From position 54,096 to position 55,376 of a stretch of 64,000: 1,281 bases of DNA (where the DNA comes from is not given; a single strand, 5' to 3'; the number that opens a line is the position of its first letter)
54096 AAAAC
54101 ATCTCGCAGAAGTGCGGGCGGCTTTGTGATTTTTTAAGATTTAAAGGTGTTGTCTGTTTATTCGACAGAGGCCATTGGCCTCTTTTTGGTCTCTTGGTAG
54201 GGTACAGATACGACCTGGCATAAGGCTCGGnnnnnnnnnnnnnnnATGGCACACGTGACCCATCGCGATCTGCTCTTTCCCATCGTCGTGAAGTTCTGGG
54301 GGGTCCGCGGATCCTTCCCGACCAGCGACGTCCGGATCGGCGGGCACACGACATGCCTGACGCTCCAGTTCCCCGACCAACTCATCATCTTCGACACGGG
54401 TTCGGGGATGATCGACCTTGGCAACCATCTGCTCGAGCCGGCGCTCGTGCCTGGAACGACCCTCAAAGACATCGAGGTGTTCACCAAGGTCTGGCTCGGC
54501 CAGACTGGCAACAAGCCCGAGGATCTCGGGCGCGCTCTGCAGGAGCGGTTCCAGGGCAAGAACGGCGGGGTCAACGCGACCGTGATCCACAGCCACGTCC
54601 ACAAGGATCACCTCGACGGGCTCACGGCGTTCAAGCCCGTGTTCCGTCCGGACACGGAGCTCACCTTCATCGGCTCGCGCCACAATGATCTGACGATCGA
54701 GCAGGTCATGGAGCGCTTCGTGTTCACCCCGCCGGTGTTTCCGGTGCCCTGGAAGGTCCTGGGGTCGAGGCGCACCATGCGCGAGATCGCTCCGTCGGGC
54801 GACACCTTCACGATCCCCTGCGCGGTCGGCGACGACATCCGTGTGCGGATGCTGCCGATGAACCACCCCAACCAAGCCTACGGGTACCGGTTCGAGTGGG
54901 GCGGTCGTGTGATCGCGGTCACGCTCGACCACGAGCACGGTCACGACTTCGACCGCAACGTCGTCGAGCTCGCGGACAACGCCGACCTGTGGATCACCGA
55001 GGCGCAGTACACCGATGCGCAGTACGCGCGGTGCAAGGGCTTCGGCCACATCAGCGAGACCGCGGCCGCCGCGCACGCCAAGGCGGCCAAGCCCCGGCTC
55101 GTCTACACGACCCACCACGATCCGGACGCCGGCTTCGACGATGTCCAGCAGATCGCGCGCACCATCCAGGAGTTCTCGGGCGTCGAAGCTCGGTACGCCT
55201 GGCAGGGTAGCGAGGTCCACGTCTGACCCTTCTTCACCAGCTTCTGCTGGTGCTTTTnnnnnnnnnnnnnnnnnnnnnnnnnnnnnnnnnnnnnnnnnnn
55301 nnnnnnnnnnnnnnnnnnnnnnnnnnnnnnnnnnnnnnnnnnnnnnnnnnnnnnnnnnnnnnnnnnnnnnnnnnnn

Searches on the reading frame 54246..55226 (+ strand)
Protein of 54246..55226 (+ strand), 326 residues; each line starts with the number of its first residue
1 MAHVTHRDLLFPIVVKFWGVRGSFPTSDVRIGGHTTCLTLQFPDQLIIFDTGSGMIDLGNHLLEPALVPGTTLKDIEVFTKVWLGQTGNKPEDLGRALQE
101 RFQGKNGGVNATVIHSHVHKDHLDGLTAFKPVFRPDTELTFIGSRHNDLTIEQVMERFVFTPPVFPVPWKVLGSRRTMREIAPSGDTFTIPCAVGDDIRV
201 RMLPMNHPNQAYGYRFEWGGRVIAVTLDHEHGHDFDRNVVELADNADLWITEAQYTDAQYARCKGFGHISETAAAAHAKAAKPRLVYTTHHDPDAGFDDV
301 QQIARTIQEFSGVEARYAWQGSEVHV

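Call 97: search_protein_families(library=pfam, proteins=[window:54246-55226:+], max_evalue=0.01)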
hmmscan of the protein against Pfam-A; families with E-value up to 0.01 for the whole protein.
window:54246-55226:+ (326 aa): 1 family
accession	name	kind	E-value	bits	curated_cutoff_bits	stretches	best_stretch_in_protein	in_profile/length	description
PF12706.13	Lactamase_B_2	-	6.3e-12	45.9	27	1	112-291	33-200/200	Beta-lactamase superfamily domain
